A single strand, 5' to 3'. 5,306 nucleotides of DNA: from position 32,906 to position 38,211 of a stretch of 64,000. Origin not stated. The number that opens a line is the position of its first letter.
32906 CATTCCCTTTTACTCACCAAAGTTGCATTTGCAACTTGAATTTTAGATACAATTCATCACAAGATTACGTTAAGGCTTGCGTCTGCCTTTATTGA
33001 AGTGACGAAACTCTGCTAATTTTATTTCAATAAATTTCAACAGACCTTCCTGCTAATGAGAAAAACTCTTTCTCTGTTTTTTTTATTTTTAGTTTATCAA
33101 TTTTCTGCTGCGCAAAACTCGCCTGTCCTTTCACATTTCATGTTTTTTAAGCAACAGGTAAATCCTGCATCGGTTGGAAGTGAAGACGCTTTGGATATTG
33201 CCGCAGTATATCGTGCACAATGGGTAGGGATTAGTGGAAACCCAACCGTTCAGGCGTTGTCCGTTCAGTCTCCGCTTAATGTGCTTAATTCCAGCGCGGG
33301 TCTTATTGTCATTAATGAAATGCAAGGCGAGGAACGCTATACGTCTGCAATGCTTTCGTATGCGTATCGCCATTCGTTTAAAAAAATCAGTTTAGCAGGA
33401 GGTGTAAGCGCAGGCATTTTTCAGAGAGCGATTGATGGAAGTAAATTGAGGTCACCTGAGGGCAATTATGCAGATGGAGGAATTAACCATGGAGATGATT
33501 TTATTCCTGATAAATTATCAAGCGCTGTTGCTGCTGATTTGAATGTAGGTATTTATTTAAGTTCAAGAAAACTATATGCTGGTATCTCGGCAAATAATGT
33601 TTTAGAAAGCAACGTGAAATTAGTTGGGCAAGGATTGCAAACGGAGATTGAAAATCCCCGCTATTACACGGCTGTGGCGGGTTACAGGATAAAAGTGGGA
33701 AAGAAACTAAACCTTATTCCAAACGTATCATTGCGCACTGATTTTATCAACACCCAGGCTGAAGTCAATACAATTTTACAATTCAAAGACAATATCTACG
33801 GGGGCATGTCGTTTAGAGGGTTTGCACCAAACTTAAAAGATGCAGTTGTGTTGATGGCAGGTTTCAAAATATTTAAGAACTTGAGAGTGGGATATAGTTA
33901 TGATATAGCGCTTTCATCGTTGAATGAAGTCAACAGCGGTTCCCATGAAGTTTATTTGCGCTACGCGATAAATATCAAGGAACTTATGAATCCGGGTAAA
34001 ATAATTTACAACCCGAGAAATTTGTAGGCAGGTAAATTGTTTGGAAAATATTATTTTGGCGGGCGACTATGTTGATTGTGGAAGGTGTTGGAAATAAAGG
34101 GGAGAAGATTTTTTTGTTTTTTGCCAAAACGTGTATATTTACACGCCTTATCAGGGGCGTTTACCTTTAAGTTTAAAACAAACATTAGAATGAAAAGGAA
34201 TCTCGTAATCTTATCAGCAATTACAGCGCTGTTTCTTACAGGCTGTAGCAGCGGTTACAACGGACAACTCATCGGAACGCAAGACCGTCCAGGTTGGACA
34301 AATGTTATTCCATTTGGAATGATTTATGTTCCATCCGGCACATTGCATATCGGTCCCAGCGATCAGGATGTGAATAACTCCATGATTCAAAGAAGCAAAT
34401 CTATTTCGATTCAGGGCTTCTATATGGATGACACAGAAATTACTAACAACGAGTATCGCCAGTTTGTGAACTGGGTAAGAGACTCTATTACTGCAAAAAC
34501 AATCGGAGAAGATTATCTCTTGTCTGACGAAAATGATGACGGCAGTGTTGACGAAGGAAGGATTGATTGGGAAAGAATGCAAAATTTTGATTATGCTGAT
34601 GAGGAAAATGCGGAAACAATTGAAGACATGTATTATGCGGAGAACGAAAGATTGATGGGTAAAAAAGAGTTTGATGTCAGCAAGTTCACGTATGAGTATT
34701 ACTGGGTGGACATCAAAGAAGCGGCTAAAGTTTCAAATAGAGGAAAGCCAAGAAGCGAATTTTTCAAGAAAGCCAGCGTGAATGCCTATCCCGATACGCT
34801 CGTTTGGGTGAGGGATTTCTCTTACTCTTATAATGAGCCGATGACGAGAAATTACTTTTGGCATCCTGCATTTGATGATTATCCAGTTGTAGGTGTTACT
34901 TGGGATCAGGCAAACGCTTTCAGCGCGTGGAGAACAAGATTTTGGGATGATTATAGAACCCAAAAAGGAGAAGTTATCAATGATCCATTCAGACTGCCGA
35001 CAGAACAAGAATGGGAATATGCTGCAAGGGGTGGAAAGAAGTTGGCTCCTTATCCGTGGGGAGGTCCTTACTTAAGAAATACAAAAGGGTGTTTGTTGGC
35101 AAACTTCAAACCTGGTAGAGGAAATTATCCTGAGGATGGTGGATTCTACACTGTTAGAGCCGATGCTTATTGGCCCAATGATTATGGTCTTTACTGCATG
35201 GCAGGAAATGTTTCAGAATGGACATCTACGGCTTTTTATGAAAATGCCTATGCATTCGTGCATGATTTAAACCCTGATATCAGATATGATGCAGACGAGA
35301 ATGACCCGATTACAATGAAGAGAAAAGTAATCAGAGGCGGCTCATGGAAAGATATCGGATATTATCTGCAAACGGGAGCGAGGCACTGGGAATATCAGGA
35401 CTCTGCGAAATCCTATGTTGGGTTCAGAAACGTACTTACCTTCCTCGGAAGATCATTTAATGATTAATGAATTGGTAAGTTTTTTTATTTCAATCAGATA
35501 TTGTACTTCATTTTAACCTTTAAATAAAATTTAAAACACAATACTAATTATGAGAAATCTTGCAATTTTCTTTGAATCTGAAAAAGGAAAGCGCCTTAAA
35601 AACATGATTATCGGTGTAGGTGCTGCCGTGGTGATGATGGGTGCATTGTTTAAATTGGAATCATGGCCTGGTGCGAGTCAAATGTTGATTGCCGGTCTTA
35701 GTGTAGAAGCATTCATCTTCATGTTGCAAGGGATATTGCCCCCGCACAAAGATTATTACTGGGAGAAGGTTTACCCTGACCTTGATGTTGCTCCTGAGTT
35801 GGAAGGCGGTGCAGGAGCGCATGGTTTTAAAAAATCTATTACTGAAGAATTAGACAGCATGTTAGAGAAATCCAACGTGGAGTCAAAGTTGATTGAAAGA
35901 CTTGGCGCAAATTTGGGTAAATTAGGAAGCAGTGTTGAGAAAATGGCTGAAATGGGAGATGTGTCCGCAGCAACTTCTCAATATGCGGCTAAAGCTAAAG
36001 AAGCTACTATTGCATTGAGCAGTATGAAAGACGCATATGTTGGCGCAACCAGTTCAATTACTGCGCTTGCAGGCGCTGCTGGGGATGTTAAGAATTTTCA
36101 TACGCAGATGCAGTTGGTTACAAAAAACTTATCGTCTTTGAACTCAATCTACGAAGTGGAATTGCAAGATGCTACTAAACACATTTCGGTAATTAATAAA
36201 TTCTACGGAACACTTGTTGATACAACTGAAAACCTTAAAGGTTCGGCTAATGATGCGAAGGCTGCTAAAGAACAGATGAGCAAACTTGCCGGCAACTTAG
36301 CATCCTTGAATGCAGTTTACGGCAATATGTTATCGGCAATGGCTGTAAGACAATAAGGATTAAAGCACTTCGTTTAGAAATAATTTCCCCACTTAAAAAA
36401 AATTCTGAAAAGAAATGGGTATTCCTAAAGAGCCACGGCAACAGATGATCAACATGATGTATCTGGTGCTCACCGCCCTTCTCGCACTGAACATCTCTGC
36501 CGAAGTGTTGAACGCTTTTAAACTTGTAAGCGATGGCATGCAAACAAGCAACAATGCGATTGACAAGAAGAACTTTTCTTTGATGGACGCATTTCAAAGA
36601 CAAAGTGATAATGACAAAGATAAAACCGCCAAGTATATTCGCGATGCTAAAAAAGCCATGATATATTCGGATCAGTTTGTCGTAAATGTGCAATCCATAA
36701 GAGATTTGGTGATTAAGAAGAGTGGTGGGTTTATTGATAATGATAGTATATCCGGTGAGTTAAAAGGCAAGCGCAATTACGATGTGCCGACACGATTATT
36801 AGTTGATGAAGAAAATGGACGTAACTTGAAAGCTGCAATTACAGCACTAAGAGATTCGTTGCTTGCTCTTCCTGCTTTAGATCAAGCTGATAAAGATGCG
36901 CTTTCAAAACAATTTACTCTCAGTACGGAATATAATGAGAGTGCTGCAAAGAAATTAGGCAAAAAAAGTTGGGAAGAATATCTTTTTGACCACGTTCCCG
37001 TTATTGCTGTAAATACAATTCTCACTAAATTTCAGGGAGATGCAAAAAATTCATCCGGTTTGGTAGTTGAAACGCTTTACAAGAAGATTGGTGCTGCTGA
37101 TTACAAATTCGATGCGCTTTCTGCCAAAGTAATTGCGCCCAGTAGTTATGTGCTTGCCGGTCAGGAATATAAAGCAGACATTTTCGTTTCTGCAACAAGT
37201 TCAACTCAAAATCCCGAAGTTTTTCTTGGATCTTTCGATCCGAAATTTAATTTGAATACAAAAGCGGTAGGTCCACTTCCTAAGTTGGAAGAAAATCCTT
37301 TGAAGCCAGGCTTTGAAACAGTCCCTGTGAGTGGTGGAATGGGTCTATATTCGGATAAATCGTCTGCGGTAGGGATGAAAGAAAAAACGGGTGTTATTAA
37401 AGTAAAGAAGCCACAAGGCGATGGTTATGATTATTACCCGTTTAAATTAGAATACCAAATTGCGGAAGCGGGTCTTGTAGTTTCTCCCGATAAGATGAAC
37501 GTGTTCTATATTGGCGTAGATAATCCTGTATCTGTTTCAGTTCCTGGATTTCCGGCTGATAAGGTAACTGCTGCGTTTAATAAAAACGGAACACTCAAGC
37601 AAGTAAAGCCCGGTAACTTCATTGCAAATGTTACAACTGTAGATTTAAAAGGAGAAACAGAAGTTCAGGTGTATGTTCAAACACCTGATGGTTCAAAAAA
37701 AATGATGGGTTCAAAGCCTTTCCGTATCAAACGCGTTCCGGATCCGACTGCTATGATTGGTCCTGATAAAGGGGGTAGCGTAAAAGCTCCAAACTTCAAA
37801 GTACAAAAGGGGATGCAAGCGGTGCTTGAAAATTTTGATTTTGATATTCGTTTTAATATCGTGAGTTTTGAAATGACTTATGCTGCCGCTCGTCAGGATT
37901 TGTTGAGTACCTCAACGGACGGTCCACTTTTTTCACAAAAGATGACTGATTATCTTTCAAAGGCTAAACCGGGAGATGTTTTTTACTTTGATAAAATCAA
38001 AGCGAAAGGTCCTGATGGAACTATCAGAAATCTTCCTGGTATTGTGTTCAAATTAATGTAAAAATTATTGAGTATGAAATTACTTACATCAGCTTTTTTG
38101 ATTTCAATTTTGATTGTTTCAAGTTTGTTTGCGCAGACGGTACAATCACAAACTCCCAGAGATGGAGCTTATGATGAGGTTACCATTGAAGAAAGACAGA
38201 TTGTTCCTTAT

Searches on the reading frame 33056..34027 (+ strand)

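Call 71: search_protein_families(library=pfam, proteins=[window:33056-34027:+])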
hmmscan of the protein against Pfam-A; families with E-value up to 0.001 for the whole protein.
window:33056-34027:+ (323 aa): 1 family
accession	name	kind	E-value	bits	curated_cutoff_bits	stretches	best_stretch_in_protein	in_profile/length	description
PF11751.14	PorP_SprF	-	2.4e-60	204.8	22.3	1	18-303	2-273/273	Type IX secretion system membrane protein PorP/SprF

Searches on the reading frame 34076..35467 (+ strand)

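Call 71: search_protein_families(library=pfam, proteins=[window:34076-35467:+])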
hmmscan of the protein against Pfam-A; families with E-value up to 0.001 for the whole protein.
window:34076-35467:+ (463 aa): 1 family
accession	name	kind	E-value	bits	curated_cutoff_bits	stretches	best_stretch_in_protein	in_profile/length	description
PF03781.23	FGE-sulfatase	-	2.6e-42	145.7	23.3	1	81-453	4-254/255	Sulfatase-modifying factor enzyme 1-like domain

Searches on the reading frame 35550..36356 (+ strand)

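Call 71: search_protein_families(library=pfam, proteins=[window:35550-36356:+])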
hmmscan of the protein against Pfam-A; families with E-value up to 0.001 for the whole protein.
window:35550-36356:+ (268 aa): 1 family
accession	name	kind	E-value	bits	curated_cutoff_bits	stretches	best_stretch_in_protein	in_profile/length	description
PF22827.1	GldL_N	-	2.4e-26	92.1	24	1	20-79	1-60/62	GldL N-terminal domain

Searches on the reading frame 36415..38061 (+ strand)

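Call 71: search_protein_families(library=pfam, proteins=[window:36415-38061:+])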
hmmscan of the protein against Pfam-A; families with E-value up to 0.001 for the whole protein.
window:36415-38061:+ (548 aa): 4 families
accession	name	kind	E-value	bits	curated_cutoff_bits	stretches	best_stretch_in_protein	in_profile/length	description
PF12081.13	GldM_1st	-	8.9e-32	111.1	25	1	30-223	1-193/194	GldM N-terminal domain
PF12080.14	GldM_4th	-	1.7e-24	87.1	24.6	1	442-545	1-111/114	GldM C-terminal domain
PF21602.3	GldM_3rd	-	2e-19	70.1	25.2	1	355-439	3-82/82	GldM third domain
PF21601.3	GldM_2nd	-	3.8e-15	56.6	24.4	1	227-272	2-47/98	GldM second domain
